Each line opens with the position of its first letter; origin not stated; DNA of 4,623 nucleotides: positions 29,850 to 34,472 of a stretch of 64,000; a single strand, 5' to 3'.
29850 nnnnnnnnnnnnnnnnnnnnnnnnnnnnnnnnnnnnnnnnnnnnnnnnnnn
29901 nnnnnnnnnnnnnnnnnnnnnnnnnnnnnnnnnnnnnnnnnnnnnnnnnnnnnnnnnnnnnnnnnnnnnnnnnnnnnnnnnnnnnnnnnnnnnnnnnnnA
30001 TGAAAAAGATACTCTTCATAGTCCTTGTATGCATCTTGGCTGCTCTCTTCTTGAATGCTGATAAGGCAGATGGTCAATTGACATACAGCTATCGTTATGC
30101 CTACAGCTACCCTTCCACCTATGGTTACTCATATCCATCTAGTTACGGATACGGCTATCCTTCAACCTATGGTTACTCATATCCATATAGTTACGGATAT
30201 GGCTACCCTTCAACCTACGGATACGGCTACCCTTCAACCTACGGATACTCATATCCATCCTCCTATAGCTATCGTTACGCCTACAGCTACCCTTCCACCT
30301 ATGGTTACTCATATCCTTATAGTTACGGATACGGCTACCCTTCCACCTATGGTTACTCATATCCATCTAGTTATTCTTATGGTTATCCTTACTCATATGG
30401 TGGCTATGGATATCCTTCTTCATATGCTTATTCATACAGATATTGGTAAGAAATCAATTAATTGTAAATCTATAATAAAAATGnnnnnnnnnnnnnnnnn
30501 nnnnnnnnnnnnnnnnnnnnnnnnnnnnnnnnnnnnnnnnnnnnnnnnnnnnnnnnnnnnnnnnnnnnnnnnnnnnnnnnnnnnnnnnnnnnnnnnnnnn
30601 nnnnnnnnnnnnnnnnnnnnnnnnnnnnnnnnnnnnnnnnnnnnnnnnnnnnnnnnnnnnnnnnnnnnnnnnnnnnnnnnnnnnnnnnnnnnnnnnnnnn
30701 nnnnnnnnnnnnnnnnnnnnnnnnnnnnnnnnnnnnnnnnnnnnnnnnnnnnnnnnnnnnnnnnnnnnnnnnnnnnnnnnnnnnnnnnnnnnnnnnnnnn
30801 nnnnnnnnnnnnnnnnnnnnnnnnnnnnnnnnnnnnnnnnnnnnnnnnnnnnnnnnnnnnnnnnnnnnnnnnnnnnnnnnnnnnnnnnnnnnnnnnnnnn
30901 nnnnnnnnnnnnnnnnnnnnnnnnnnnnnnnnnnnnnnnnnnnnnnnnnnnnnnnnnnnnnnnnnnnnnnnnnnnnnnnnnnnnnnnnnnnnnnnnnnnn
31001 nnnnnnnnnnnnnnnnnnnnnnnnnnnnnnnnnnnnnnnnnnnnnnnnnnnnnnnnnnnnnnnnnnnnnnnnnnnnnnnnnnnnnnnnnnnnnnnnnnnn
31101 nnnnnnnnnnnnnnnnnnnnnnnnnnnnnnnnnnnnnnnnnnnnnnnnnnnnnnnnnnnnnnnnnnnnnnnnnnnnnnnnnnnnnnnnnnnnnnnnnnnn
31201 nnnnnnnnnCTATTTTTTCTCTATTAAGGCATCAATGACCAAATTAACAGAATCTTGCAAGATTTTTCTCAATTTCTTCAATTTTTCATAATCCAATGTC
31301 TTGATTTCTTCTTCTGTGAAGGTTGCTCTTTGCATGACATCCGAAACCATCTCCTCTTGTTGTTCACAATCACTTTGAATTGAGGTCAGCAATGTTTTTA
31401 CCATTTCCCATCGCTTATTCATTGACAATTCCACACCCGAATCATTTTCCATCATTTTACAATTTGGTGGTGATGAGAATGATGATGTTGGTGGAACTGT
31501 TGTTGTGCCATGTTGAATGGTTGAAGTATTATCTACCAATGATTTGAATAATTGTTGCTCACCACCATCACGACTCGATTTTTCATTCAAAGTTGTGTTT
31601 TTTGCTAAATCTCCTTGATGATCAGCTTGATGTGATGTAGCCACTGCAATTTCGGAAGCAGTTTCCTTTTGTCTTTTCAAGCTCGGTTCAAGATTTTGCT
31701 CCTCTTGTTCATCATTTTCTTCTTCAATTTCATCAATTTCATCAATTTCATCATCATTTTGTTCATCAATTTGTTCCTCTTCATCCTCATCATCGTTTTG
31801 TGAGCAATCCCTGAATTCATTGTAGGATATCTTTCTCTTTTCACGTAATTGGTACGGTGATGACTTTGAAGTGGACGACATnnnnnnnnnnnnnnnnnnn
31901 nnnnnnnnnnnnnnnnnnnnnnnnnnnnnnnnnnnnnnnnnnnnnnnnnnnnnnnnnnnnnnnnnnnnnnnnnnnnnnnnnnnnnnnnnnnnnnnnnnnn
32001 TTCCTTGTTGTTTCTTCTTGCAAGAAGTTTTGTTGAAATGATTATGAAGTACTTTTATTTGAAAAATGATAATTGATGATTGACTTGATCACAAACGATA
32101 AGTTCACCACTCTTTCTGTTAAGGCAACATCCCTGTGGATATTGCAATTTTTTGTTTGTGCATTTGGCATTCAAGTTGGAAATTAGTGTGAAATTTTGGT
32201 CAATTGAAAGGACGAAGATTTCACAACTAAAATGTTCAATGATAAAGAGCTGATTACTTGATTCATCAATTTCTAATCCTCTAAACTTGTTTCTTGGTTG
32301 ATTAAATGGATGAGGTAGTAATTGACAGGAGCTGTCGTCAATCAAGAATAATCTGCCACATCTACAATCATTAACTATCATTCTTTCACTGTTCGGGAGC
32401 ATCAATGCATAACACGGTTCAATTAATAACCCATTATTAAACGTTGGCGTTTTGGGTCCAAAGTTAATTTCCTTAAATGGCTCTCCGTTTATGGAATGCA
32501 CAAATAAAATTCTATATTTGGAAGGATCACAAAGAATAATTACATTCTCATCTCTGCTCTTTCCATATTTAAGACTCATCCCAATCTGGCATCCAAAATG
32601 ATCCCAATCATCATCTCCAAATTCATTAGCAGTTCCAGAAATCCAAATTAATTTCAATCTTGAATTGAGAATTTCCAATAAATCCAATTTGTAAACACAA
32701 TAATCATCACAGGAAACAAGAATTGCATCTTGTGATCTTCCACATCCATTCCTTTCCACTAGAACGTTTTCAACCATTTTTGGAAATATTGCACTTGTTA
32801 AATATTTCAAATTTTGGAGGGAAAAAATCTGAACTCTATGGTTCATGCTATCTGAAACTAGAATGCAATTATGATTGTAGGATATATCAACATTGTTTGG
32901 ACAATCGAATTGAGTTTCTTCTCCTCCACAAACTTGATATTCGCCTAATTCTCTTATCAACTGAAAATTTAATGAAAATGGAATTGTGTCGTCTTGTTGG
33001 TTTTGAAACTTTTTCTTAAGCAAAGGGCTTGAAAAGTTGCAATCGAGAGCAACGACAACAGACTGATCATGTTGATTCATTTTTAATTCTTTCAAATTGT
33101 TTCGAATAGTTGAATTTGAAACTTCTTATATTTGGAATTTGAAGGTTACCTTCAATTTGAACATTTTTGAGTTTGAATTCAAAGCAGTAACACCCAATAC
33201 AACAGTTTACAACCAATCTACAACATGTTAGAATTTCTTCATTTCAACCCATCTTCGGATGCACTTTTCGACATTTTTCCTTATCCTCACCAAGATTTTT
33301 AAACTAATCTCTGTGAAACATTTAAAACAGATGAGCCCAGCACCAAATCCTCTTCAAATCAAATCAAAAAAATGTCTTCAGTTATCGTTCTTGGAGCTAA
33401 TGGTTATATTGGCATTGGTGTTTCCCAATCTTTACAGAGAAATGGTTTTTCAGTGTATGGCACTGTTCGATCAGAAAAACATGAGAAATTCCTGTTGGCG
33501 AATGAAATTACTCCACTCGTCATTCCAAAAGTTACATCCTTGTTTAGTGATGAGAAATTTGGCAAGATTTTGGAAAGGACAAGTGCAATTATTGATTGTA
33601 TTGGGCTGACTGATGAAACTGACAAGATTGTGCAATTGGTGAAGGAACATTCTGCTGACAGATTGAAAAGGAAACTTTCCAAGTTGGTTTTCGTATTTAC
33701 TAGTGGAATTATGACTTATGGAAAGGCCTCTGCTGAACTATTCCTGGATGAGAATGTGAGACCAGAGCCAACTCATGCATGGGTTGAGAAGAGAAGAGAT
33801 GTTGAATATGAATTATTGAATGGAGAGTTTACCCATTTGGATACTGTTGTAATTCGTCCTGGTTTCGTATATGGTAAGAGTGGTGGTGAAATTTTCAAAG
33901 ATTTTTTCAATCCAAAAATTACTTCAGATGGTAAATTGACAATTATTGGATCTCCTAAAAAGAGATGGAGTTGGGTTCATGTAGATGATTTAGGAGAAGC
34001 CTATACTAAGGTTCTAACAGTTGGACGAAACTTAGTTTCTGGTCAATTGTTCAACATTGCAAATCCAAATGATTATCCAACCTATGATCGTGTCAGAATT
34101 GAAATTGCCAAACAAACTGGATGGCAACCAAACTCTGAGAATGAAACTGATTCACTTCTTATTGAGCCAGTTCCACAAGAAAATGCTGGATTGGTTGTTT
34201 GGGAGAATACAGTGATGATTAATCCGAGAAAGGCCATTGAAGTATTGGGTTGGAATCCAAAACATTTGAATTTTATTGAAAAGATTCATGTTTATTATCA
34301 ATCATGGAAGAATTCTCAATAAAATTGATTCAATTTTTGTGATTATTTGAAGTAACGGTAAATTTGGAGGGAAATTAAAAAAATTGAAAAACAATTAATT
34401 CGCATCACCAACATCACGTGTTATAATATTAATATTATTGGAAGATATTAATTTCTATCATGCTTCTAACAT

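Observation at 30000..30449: Secreted protein made almost entirely of YGYSYPS-type repeats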

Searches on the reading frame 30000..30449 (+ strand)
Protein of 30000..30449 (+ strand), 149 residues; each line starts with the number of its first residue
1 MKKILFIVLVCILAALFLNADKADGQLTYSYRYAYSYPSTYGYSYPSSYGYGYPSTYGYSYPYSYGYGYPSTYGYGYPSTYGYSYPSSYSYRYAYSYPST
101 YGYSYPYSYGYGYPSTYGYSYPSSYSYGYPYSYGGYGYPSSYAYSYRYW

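Call 7: search_protein_families(library=pfam, proteins=[window:30000-30449:+], max_evalue=0.01)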
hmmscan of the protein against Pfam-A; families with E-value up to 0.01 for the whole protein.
window:30000-30449:+ (149 aa): 0 families

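Call 8: find_encoding_contigs(protein=window:30000-30449:+, flank=5000, max_places=6)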
Protein window:30000-30449:+ (149 aa): no gene with exactly this product is on record in the collection.

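Call 9: find_homologous_proteins(query=window:30000-30446:+, max_evalue=0.001)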
Query window:30000-30446:+ (149 aa): 7 proteins with E <= 0.001 among 4190 candidates.
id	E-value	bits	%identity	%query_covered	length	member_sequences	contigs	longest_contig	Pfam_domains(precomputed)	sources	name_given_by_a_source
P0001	1.6e-6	46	49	55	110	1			-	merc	-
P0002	2.8e-6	45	59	28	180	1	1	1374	-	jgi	jgi:hypothetical protein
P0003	1.8e-5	43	42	58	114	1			-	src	-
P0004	4.7e-5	41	-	-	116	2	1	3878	-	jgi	jgi:hypothetical protein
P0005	1.3e-4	40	75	32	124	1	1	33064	-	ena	-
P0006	2.0e-4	39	70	17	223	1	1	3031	-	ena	-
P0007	3.7e-4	38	-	-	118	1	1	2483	-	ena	-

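Call 24: search_protein_representatives(protein=window:30000-30446:+)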
Query: 149 residues. Proteins with E-value up to 0.001 (for the whole library): 98; up to 1e-10: 5; up to 1e-30: 0. The best 98 are listed.
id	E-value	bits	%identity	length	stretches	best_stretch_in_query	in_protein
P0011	1.4e-21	93.2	30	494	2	34-130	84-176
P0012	1.9e-18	83.0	43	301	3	36-130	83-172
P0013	3.8e-13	65.8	48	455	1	31-134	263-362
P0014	8.7e-12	61.4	42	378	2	36-125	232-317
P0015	3.2e-11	59.5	54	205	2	37-124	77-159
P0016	1.7e-10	57.2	29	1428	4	38-147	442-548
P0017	3.2e-10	56.3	36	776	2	34-136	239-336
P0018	1.8e-09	53.8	12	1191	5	26-122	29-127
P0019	3.5e-09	52.9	43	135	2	33-84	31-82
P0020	6.1e-09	52.1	25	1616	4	58-58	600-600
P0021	6.3e-09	52.1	20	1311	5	35-131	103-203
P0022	6.5e-09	52.0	41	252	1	20-134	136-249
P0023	1.0e-08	51.4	32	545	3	37-107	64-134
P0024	4.6e-08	49.3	35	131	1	27-122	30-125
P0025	5.5e-08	49.0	25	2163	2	31-131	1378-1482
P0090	4.3e-04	36.4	66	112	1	25-105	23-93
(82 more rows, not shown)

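Call 26: find_encoding_contigs(protein=P0005, flank=8000, max_places=3)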
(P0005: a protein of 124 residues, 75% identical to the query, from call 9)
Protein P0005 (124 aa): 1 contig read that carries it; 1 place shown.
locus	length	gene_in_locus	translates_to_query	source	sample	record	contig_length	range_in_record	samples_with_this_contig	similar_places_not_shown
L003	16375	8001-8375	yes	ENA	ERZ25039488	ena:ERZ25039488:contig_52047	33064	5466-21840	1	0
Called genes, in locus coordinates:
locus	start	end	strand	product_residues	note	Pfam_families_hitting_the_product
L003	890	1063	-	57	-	PF12200:DUF3597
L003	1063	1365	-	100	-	-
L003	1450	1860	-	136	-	PF04228:Zn_peptidase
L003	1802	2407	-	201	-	PF04228:Zn_peptidase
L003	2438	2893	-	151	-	PF20159:YidB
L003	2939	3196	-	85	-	PF04226:Transgly_assoc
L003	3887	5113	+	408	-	PF03330:DPBB_1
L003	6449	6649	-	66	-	-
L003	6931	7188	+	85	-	-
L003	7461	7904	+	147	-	PF20159:YidB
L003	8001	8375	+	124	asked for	-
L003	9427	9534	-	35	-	-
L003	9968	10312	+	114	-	-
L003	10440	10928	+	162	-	PF08332:CaMKII_AD, PF13474:SnoaL_3, PF14534:DUF4440, PF12680:SnoaL_2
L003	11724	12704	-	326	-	PF01527:HTH_Tnp_1 (faint), PF13384:HTH_23, PF13518:HTH_28, PF13551:HTH_29 (weak), PF13565:HTH_32, PF00665:rve, PF24764:rva_4 (faint), PF13683:rve_3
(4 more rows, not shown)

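Call 39: find_related_loci(query=window:30000-30446:+, collection=metagenome_contigs, flank=5000)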
Query window:30000-30446:+ (149 aa) in metagenome_contigs; peptide patterns used: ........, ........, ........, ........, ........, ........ (x = any residue, [..] = any of these).
600 stretches matched a pattern, but none encodes a relative of the query by tblastn (E <= 1e-3).

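Call 55: predict_structure(protein=window:30000-30446:+)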
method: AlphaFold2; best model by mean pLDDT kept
length: 149 residues; sequences in the alignment: 1
mean_pLDDT: 44.9   pTM: 0.21
mean pLDDT of the five models: 44.9, 44.0, 43.2, 39.8, 35.0
residues with pLDDT >= 90: 14; 70-90: 8; 50-70: 11; < 50: 116
segments of 3 or more residues with pLDDT < 50: 34-149
pLDDT, mean of each block of 10 residues (from residue 1): 89 92 63 46 38 39 34 34 32 32 33 33 33 37 39
secondary structure, 60 per line:
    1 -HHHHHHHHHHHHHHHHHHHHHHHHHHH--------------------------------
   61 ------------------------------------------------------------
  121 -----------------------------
elements in order: H2-28
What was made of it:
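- AlphaFold gives a confident N-terminal helix and then pLDDT below 50 (call 55).
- Tried and rejected: Single-sequence AlphaFold gave no fold, so no fold search was run (call 55).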

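Call 69: search_solved_structures(query=window:30000-30446:+, max_evalue=1)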
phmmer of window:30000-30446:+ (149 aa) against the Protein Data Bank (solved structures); distinct sequences matched with E-value up to 1: 0.
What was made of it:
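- On Any curated protein family (Pfam-A) or solved structure: 0 PDB sequences at E <= 1 (call 69).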

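Call 75: find_related_loci(query=window:30000-30446:+, collection=viral_contigs, flank=3000)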
Query window:30000-30446:+ (149 aa) in viral_contigs; peptide patterns used: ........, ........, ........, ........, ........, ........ (x = any residue, [..] = any of these).
70 stretches matched a pattern, but none encodes a relative of the query by tblastn (E <= 1e-3).

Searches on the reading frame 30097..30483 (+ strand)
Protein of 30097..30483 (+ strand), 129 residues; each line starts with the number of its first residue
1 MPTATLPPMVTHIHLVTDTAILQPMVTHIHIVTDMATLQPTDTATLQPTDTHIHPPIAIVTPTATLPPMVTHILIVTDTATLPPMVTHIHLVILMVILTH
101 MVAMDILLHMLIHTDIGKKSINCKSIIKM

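Call 66: find_encoding_contigs(protein=P0228, flank=5000, max_places=6)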
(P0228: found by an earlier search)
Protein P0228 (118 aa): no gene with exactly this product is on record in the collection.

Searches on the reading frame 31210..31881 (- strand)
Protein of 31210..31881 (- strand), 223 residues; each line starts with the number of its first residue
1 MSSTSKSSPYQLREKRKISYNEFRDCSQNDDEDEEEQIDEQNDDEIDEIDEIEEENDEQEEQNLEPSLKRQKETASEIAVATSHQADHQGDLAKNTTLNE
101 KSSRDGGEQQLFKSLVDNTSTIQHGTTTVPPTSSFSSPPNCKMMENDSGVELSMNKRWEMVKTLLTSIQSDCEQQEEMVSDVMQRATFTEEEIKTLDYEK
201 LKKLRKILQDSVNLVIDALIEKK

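Call 7: search_protein_families(library=pfam, proteins=[window:31210-31881:-], max_evalue=0.01)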
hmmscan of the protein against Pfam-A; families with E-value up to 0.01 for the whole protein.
window:31210-31881:- (223 aa): 0 families

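Call 67: find_encoding_contigs(protein=window:31210-31881:-, flank=5000, max_places=6)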
Protein window:31210-31881:- (223 aa): no gene with exactly this product is on record in the collection.

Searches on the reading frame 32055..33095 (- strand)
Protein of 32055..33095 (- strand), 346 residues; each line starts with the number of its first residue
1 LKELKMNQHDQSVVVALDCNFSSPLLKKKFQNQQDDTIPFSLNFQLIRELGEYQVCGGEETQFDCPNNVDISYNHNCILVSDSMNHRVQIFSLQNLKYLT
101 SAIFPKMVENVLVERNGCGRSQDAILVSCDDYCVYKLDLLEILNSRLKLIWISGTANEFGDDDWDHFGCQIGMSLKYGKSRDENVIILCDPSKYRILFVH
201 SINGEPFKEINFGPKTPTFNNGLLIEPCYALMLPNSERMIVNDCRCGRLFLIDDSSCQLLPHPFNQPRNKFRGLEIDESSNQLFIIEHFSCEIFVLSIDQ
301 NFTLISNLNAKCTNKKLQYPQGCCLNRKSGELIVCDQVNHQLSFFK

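Call 7: search_protein_families(library=pfam, proteins=[window:32055-33095:-], max_evalue=0.01)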
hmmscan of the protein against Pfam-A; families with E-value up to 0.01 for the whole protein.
window:32055-33095:- (346 aa): 1 family
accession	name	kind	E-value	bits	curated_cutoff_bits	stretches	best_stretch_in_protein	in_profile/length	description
PF01436.27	NHL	-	2.9e-08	33.8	20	1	317-342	1-25/28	NHL repeat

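Call 72: list_cluster_members(proteins=[window:32058-33080:-, window:44628-46898:-, window:52879-53853:-, window:16931-18253:-, window:11939-13513:-, window:55885-56367:-, window:54370-55194:+, window:59792-60247:+, window:51809-52366:+, window:56653-59505:+])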
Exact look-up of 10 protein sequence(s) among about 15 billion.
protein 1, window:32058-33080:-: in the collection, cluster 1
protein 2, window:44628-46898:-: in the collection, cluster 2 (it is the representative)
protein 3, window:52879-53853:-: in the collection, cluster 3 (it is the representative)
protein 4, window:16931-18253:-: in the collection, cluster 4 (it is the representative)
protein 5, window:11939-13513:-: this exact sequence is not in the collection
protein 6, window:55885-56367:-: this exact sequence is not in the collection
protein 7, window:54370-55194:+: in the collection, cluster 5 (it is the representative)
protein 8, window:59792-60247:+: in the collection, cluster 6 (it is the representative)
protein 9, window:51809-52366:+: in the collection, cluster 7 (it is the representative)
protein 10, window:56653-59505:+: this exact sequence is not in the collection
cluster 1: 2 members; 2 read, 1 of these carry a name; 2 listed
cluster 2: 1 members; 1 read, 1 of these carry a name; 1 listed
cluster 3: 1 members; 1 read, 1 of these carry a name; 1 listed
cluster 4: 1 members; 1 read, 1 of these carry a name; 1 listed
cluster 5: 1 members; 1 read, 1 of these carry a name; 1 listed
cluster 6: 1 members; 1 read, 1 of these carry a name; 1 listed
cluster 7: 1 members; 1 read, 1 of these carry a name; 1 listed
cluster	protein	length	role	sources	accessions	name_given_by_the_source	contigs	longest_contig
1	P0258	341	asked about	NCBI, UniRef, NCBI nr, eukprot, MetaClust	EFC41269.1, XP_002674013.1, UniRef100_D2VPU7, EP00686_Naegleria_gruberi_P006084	predicted protein [Naegleria gruberi] | Predicted protein n=1 Tax=Naegleria gruberi TaxID=5762 RepID=D2VPU7_NAEGR | uncharacterized protein NAEGRDRAFT_70992 [Naegleria gruberi]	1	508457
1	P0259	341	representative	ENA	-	-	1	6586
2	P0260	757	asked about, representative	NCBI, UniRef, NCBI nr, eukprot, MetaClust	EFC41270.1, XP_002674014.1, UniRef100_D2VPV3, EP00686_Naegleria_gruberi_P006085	predicted protein [Naegleria gruberi] | protein-tyrosine-phosphatase n=1 Tax=Naegleria gruberi TaxID=5762 RepID=D2VPV3_NAEGR | uncharacterized protein NAEGRDRAFT_70998 [Naegleria gruberi]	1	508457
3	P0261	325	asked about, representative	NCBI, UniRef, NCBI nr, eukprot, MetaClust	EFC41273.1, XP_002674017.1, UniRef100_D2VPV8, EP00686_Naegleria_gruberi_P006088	predicted protein [Naegleria gruberi] | Predicted protein n=1 Tax=Naegleria gruberi TaxID=5762 RepID=D2VPV8_NAEGR | uncharacterized protein NAEGRDRAFT_80792 [Naegleria gruberi]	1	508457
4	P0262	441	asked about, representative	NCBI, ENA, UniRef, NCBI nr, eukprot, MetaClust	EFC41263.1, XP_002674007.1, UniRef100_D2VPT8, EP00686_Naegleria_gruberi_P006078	predicted protein [Naegleria gruberi] | Predicted protein n=1 Tax=Naegleria gruberi TaxID=5762 RepID=D2VPT8_NAEGR | uncharacterized protein NAEGRDRAFT_70983 [Naegleria gruberi]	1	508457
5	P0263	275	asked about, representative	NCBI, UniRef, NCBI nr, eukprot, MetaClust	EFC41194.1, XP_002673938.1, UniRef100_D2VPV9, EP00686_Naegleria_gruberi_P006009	hypothetical protein NAEGRDRAFT_80793 [Naegleria gruberi] | Uncharacterized protein n=1 Tax=Naegleria gruberi TaxID=5762 RepID=D2VPV9_NAEGR | uncharacterized protein NAEGRDRAFT_80793 [Naegleria gruberi]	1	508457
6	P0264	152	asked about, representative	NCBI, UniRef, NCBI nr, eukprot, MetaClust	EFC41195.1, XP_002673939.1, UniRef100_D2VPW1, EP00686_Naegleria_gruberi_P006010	predicted protein [Naegleria gruberi] | Predicted protein n=1 Tax=Naegleria gruberi TaxID=5762 RepID=D2VPW1_NAEGR | uncharacterized protein NAEGRDRAFT_71007 [Naegleria gruberi]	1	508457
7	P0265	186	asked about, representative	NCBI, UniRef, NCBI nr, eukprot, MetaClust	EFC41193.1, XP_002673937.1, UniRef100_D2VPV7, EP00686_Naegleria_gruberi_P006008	predicted protein [Naegleria gruberi] | Predicted protein n=1 Tax=Naegleria gruberi TaxID=5762 RepID=D2VPV7_NAEGR | uncharacterized protein NAEGRDRAFT_71002 [Naegleria gruberi]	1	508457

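Call 73: find_encoding_contigs(protein=P0259, flank=10000, max_places=4)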
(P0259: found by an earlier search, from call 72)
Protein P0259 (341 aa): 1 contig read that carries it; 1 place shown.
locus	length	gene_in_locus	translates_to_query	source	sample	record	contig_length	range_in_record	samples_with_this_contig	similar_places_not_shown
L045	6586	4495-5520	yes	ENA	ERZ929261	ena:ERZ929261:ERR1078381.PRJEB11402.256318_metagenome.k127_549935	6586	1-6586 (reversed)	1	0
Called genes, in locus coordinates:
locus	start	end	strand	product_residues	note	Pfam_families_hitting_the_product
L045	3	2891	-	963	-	?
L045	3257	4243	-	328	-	PF01370:Epimerase, PF16363:GDP_Man_Dehyd (faint)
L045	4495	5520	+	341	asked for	PF01436:NHL (faint)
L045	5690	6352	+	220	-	-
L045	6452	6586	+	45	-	?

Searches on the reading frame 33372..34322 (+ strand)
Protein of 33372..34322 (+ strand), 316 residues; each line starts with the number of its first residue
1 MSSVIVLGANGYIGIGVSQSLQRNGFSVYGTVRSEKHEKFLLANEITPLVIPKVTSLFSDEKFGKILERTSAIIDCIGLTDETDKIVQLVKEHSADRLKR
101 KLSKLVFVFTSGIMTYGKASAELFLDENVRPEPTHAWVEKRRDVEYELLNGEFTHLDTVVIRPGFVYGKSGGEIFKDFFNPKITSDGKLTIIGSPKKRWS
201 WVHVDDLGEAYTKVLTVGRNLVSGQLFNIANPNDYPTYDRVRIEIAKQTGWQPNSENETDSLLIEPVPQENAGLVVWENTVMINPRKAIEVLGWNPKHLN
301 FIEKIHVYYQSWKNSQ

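Call 7: search_protein_families(library=pfam, proteins=[window:33372-34322:+], max_evalue=0.01)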
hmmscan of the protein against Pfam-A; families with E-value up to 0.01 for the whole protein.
window:33372-34322:+ (316 aa): 6 families
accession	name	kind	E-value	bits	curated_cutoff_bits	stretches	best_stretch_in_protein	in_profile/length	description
PF01370.27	Epimerase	-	3.7e-12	46.6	20.9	1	4-230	1-240/240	NAD dependent epimerase/dehydratase family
PF16363.11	GDP_Man_Dehyd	-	6.9e-06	26.2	27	0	189-297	211-322/332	GDP-mannose 4,6 dehydratase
PF01073.25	3Beta_HSD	-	0.00022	20.8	22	1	138-255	147-274/280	3-beta hydroxysteroid dehydrogenase/isomerase family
PF13460.12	NAD_binding_10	-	0.0014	19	27.2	1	8-170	1-150/184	NAD(P)H-binding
PF05368.20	NmrA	-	0.004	17.2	27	0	2-39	3-41/298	NmrA-like family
PF04321.23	RmlD_sub_bind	-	0.0072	15.9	27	0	4-218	3-200/287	RmlD substrate binding domain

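Call 11: find_encoding_contigs(protein=window:33372-34322:+, flank=6000, max_places=4)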
Protein window:33372-34322:+ (316 aa): no gene with exactly this product is on record in the collection.
